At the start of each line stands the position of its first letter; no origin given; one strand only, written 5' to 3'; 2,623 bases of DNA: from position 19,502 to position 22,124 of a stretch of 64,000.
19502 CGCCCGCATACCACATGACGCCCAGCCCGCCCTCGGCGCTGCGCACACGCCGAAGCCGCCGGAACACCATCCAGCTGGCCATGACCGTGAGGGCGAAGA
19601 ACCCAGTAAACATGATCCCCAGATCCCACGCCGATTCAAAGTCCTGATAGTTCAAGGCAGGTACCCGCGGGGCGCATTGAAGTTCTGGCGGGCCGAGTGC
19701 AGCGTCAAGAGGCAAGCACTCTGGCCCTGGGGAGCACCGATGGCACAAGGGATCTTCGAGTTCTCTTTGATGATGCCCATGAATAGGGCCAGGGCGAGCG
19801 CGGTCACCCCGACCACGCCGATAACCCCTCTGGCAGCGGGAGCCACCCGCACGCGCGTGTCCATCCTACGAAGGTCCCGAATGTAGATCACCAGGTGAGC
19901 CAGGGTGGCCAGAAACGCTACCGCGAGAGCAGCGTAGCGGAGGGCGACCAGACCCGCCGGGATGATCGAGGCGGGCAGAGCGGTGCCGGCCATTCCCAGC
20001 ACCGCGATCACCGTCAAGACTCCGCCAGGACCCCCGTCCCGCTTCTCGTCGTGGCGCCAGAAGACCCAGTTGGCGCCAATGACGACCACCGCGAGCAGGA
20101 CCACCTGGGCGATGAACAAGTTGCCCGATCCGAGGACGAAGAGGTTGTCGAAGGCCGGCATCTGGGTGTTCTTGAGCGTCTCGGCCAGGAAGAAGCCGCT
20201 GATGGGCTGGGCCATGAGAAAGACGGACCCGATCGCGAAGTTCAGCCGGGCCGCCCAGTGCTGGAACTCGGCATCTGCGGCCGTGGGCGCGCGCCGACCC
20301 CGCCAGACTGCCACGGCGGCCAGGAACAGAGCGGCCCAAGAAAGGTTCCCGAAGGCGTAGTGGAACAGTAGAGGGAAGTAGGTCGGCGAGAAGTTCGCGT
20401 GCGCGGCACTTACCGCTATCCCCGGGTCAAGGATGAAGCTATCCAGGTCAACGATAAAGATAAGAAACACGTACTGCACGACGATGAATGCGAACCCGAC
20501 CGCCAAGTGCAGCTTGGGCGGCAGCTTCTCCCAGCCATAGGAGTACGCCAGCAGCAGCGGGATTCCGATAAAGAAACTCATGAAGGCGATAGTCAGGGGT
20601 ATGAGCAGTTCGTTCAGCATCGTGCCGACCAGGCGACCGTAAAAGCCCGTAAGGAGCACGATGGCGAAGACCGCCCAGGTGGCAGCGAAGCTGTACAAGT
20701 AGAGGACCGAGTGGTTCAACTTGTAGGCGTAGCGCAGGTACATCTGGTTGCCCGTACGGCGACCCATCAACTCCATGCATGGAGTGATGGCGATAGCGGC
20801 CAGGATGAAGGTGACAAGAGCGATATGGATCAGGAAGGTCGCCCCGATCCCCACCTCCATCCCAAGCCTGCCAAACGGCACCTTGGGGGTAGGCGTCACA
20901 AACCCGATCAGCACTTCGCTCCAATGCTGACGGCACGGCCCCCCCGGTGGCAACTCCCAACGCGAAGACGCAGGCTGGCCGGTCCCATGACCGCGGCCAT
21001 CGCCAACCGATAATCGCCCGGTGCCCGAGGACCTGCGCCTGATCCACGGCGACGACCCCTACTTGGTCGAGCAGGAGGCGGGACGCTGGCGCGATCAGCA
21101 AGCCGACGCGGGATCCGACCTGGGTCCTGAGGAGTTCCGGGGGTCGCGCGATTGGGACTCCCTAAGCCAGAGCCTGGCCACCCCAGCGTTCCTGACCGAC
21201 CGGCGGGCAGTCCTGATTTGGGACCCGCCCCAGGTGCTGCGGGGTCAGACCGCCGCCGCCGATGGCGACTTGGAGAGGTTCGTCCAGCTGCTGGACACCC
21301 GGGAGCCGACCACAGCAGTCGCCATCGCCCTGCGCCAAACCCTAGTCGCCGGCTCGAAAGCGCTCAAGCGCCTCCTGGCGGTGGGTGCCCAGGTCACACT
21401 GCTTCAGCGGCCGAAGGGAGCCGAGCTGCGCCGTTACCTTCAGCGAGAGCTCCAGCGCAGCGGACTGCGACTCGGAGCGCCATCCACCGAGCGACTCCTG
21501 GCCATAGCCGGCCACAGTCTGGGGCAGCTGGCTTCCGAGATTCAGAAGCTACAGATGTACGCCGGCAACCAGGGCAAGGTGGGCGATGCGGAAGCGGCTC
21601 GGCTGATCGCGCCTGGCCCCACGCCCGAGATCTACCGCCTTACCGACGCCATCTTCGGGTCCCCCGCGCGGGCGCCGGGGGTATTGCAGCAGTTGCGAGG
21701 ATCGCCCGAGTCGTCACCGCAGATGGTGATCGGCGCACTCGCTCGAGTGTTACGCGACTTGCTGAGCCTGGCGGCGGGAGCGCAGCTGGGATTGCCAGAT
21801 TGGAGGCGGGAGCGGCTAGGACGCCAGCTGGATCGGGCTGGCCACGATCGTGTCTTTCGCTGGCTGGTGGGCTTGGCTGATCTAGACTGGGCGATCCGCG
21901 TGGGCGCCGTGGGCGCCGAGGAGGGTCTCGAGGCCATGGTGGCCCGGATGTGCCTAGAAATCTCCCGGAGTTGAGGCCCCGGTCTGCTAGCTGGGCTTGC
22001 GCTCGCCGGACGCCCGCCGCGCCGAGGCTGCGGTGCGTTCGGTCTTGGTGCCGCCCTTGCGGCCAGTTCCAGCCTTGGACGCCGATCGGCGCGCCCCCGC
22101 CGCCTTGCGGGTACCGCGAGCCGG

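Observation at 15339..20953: Rieske/cytochrome b module with two CydA-like proteins and no cytochrome c or CydB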

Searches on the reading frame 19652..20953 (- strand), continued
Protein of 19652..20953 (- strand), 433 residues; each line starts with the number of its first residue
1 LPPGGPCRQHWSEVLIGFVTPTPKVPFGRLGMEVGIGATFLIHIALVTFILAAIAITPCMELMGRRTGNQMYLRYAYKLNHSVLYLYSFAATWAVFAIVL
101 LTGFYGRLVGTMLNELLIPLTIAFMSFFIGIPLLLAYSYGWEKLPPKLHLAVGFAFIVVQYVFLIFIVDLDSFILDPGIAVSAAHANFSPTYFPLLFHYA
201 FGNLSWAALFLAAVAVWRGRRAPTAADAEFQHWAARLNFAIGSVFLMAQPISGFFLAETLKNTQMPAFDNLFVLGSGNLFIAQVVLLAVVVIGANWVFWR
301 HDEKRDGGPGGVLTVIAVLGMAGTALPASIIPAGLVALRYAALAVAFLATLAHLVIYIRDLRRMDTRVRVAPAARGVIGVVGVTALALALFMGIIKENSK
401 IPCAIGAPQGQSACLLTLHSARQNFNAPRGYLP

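Call 43: find_encoding_contigs(protein=P0060, flank=8000, max_places=1)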
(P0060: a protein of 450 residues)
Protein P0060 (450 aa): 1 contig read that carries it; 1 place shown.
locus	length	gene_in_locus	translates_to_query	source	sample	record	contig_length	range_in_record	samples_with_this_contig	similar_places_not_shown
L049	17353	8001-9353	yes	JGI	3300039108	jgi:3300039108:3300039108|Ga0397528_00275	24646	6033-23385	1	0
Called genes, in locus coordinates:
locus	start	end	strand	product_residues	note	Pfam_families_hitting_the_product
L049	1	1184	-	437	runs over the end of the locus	PF13660:DUF4147, PF05161:MOFRL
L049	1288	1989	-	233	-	PF01036:Bac_rhodopsin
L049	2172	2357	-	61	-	PF10031:DUF2273 (weak)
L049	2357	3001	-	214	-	-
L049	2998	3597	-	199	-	-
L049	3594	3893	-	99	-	-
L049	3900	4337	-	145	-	PF03780:Asp23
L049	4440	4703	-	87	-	PF04226:Transgly_assoc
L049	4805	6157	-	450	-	PF00860:Xan_ur_permease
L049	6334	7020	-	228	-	-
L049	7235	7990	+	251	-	-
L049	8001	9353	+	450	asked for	PF01654:Cyt_bd_oxida_I (weak)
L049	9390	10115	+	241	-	PF00355:Rieske (weak)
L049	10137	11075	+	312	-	PF00005:ABC_tran, PF13304:AAA_21, PF13732:DrrA1-3_C (weak)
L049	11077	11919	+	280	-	PF12679:ABC2_membrane_2, PF12730:ABC2_membrane_4, PF10920:DUF2705 (weak)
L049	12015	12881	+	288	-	PF01292:Ni_hydr_CYTB (weak), PF00033:Cytochrome_B, PF13631:Cytochrom_B_N_2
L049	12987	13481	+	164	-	PF00032:Cytochrom_B_C (weak)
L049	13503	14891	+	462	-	PF01654:Cyt_bd_oxida_I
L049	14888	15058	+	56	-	-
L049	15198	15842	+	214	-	PF02190:LON_substr_bdg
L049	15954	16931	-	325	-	PF00924:MS_channel_2nd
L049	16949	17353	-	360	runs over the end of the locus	PF01820:Dala_Dala_lig_N, PF02222:ATP-grasp, PF07478:Dala_Dala_lig_C, PF02786:CPSase_L_D2 (weak)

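Call 52: search_protein_families(library=pfam, proteins=[L044:12628-13071:+, L047:9491-9964:+, L044:7231-7986:+, L049:7235-7990:+], max_evalue=0.01)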
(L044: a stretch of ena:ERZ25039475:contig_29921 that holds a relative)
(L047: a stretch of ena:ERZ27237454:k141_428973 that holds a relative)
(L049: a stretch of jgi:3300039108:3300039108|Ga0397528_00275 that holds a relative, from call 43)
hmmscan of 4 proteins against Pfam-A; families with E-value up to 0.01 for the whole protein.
L044:12628-13071:+ (147 aa): 0 families

L047:9491-9964:+ (157 aa): 0 families

L044:7231-7986:+ (251 aa): 2 families
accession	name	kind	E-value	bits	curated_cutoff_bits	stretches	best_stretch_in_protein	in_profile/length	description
PF08369.16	PCP_red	-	3.3e-14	53.1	32.5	2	54-94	1-40/45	Proto-chlorophyllide reductase 57 kD subunit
PF21349.2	RUBY_RBDX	-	0.00014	21.7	26.5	1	2-24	6-29/30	Rubrerythrin, rubredoxin-like domain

L049:7235-7990:+ (251 aa): 0 families

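Call 57: predict_structure(alignment_id=A4)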
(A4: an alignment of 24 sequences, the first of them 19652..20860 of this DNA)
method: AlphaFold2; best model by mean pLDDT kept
length: 402 residues; sequences in the alignment: 24
mean_pLDDT: 89.5   pTM: 0.89
mean pLDDT of the five models: 89.5, 87.6, 84.9, 84.5, 84.2
residues with pLDDT >= 90: 256; 70-90: 117; 50-70: 26; < 50: 3
segments of 3 or more residues with pLDDT < 50: 400-402
pLDDT, mean of each block of 10 residues (from residue 1): 83 93 97 97 97 95 92 88 88 94 98 98 97 92 76 67 93 96 97 95 96 96 91 84 82 95 95 76 96 87 84 96 93 75 95 95 87 80 85 65 45
secondary structure, 60 per line:
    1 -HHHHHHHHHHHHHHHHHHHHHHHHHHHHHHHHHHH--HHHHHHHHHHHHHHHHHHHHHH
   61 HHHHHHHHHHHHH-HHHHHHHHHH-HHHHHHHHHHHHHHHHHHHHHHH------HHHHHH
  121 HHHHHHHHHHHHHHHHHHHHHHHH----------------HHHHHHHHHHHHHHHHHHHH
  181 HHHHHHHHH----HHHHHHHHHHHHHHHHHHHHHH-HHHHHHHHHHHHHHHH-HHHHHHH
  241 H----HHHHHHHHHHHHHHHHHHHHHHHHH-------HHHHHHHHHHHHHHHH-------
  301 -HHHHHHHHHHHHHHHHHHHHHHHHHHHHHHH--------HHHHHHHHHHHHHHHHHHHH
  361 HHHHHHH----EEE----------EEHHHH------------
elements in order: H2-36 H39-73 H75-84 H86-108 H115-144 H161-189 H194-215 H217-232 H234-241 H246-270 H278-293 H302-332 H341-367 E372-374 H387-390

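Call 60: fold_search(model_id=the predicted structure, library=pdb)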
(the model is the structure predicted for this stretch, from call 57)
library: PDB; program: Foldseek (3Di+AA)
matches with E <= 10: 283; with E <= 0.001: 10
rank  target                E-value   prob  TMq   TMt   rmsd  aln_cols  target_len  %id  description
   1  7oy2_C                2.5e-08  1.00  0.62  0.56  18.8       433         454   16  High resolution structure of cytochrome bd-II oxidase from E. coli (released 2021-12-15)
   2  6rx4_A                1.2e-07  1.00  0.62  0.54  17.8       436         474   12  THE STRUCTURE OF BD OXIDASE FROM ESCHERICHIA COLI (released 2019-11-20)
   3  9r2g_A                1.9e-07  1.00  0.66  0.71   5.6       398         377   15  Cytochrome bd II oxidase qOR-2 type from Mycobacterium smegmatis (released 2026-03-04)
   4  7ose_A                2.6e-07  1.00  0.63  0.51  19.3       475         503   16  cytochrome bd-II type oxidase with bound aurachin D (released 2021-11-17)
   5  6rko_A                6.4e-07  1.00  0.58  0.53  17.2       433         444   13  Cryo-EM structure of the E. coli cytochrome bd-I oxidase at 2.68 A resolution (released 2019-10-16)
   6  8b4o_A                1.0e-06  1.00  0.50  0.46  18.6       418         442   16  Cryo-EM structure of cytochrome bd oxidase from C. glutamicum (released 2022-12-28)
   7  9fka_A                1.5e-06  1.00  0.63  0.56  12.0       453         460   14  Cryo-EM structure of the reduced cytochrome bd oxidase from M. tuberculosis (released 2025-02-12)
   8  5doq_A                1.7e-06  1.00  0.55  0.51  16.7       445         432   13  The structure of bd oxidase from Geobacillus thermodenitrificans (released 2016-05-04)
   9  7d5i_A                2.1e-06  1.00  0.62  0.57  13.2       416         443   18  Structure of Mycobacterium smegmatis bd complex in the apo-form. (released 2021-06-23)
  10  7nkz_A                2.8e-06  1.00  0.58  0.52  13.4       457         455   13  Cryo-EM structure of the cytochrome bd oxidase from M. tuberculosis at 2.5 A resolution (released 2021-09-22)
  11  9r2g_D                1.3e-03  1.00  0.45  0.53  16.9       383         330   14  Cytochrome bd II oxidase qOR-2 type from Mycobacterium smegmatis (released 2026-03-04)
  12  8b4o_B                1.8e-03  1.00  0.41  0.49  11.7       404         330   13  Cryo-EM structure of cytochrome bd oxidase from C. glutamicum (released 2022-12-28)
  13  7d5i_B                7.8e-03  1.00  0.41  0.46  21.5       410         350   11  Structure of Mycobacterium smegmatis bd complex in the apo-form. (released 2021-06-23)
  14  7nkz_B                1.5e-02  1.00  0.45  0.52   7.8       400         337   12  Cryo-EM structure of the cytochrome bd oxidase from M. tuberculosis at 2.5 A resolution (released 2021-09-22)
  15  9fka_B                2.8e-02  1.00  0.39  0.44  14.4       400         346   12  Cryo-EM structure of the reduced cytochrome bd oxidase from M. tuberculosis (released 2025-02-12)
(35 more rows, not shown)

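Call 62: find_encoding_contigs(protein=P0215, flank=9000, max_places=2)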
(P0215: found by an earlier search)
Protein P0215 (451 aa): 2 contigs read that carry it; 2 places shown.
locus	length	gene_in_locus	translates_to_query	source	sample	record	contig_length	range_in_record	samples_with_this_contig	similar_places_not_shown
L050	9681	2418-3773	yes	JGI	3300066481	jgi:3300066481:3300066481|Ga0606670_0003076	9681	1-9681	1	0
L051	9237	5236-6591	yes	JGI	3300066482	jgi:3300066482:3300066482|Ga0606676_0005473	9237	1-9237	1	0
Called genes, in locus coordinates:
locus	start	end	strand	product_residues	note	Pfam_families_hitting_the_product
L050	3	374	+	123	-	?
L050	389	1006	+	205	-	PF00355:Rieske (weak)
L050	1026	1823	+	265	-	PF01292:Ni_hydr_CYTB (faint), PF00033:Cytochrome_B, PF13631:Cytochrom_B_N_2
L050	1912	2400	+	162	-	PF00032:Cytochrom_B_C (weak)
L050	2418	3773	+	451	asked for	PF01654:Cyt_bd_oxida_I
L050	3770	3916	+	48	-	-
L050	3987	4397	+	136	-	-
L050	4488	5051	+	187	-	PF05974:DUF892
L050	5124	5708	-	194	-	-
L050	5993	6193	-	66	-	PF13560:HTH_31, PF12844:HTH_19, PF01381:HTH_3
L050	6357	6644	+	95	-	-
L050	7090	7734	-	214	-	-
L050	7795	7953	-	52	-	-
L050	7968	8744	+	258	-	PF12760:Zn_ribbon_IS1595, PF12762:DDE_Tnp_IS1595 (weak)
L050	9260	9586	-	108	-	PF13428:TPR_14 (faint)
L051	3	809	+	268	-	?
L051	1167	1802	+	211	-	-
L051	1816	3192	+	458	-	PF01654:Cyt_bd_oxida_I (weak)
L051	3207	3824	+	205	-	PF00355:Rieske (weak)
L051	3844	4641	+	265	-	PF01292:Ni_hydr_CYTB (faint), PF00033:Cytochrome_B, PF13631:Cytochrom_B_N_2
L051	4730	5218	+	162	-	PF00032:Cytochrom_B_C (weak)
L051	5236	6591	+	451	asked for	PF01654:Cyt_bd_oxida_I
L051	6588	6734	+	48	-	-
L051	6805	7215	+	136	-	-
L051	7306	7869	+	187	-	PF05974:DUF892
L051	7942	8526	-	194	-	-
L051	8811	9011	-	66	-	PF13560:HTH_31, PF12844:HTH_19, PF01381:HTH_3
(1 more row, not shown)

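Call 81: find_encoding_contigs(protein=P0229, flank=7000, max_places=1)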
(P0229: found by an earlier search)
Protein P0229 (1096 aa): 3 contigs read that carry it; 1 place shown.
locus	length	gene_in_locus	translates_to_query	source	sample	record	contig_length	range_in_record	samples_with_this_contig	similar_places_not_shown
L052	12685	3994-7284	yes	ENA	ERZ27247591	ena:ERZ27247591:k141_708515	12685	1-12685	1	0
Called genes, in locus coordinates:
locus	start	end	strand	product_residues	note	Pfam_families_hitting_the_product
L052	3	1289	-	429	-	?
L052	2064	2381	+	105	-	PF01880:Desulfoferrodox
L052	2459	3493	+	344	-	PF00582:Usp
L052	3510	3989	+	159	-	PF00355:Rieske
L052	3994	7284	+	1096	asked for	PF00033:Cytochrome_B, PF13631:Cytochrom_B_N_2, PF00032:Cytochrom_B_C, PF00034:Cytochrom_C, PF13442:Cytochrome_CBB3, PF02433:FixO, PF01654:Cyt_bd_oxida_I, PF00034:Cytochrom_C, +3 more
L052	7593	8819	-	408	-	-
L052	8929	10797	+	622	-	-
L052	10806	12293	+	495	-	PF00749:tRNA-synt_1c, PF19269:Anticodon_2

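Call 82: find_encoding_contigs(protein=P0069, flank=7000, max_places=1)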
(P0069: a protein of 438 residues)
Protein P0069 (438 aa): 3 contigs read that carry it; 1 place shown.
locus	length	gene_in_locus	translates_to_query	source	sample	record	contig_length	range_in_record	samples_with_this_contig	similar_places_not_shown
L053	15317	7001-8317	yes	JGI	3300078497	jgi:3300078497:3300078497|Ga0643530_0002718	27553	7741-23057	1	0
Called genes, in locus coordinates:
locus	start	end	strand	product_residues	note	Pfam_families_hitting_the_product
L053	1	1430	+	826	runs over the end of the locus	PF00384:Molybdopterin, PF01568:Molydop_binding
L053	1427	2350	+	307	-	PF25160:LdpA_Fe-S-bd (faint), PF12797:Fer4_2 (faint), PF12838:Fer4_7, PF13247:Fer4_11, PF00037:Fer4 (weak), PF12837:Fer4_6 (weak), PF12838:Fer4_7 (weak), PF13187:Fer4_9 (weak), +2 more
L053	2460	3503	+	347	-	PF03916:NrfD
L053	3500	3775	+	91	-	-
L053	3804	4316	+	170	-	PF00355:Rieske (weak)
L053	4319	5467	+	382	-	PF00033:Cytochrome_B, PF13631:Cytochrom_B_N_2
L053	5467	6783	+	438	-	PF01654:Cyt_bd_oxida_I (weak)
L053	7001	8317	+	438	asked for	-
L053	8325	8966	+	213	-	PF11611:DUF4352 (weak)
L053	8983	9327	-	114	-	-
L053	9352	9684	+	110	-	-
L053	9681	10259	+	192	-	-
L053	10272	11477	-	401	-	PF00582:Usp, PF08369:PCP_red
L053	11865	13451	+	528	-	PF01225:Mur_ligase, PF08245:Mur_ligase_M, PF02875:Mur_ligase_C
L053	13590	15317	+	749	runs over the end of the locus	PF00150:Cellulase (faint)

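Call 83: search_protein_families(library=pfam, proteins=[L052:3994-7284:+, L052:2064-2381:+, L053:5467-6783:+, L053:7001-8317:+, L053:3500-3775:+], max_evalue=0.001)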
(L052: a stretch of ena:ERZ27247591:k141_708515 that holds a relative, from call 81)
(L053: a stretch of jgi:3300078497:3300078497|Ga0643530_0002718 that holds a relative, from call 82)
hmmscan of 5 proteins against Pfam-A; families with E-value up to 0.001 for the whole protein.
L052:3994-7284:+ (1096 aa): 8 families
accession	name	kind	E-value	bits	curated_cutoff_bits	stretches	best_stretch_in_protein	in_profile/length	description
PF00033.24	Cytochrome_B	-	6.8e-44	150.4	27.2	1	25-209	5-188/189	Cytochrome b/b6/petB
PF13631.11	Cytochrom_B_N_2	-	4.3e-38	131.3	27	1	94-255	4-164/169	Cytochrome b(N-terminal)/b6/petB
PF01654.22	Cyt_bd_oxida_I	-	1.4e-24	86.9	26.2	1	589-814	6-230/418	Cytochrome bd terminal oxidase subunit I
PF00034.26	Cytochrom_C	-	1.5e-22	81.2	21.3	2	362-436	4-88/90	Cytochrome c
PF02433.20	FixO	-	5e-19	69.1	29.6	2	384-430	102-148/219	Cytochrome C oxidase, mono-heme subunit/FixO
PF13442.11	Cytochrome_CBB3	-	5.5e-17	62.3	27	2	360-434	4-68/68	Cytochrome C oxidase, cbb3-type, subunit III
PF00032.22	Cytochrom_B_C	-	8.5e-10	39.2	20.7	1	261-350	2-88/102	Cytochrome b(C-terminal)/b6/petD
PF06197.19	DUF998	-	1.9e-06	28.1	30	1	833-958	32-156/184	Protein of unknown function (DUF998)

L052:2064-2381:+ (105 aa): 1 family
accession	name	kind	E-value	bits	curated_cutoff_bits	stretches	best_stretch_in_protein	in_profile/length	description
PF01880.24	Desulfoferrodox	-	1.1e-21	77.7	22.2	1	7-98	5-97/98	Desulfoferrodoxin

L053:5467-6783:+ (438 aa): 1 family
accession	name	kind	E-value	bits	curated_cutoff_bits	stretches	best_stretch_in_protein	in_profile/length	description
PF01654.22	Cyt_bd_oxida_I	-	2.6e-07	30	26.2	1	20-239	6-230/418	Cytochrome bd terminal oxidase subunit I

L053:7001-8317:+ (438 aa): 1 family
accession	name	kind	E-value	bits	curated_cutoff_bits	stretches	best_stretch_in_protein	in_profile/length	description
PF01654.22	Cyt_bd_oxida_I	-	2.8e-05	23.3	26.2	1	23-239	9-230/418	Cytochrome bd terminal oxidase subunit I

L053:3500-3775:+ (91 aa): 0 families

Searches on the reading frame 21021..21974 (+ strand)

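Call 52: search_protein_families(library=pfam, proteins=[window:21021-21974:+], max_evalue=0.01)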
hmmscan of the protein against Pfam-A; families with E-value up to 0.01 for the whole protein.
window:21021-21974:+ (317 aa): 3 families
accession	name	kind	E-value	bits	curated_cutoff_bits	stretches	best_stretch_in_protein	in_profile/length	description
PF06144.19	DNA_pol3_delta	-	0.00066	20.1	21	1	7-117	2-113/124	DNA polymerase III, delta subunit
PF20703.3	nSTAND1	-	0.0036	17.4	27.1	1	62-170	116-226/379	Novel STAND NTPase 1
PF13371.12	TPR_9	-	0.009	16.4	35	0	158-194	33-69/73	Tetratricopeptide repeat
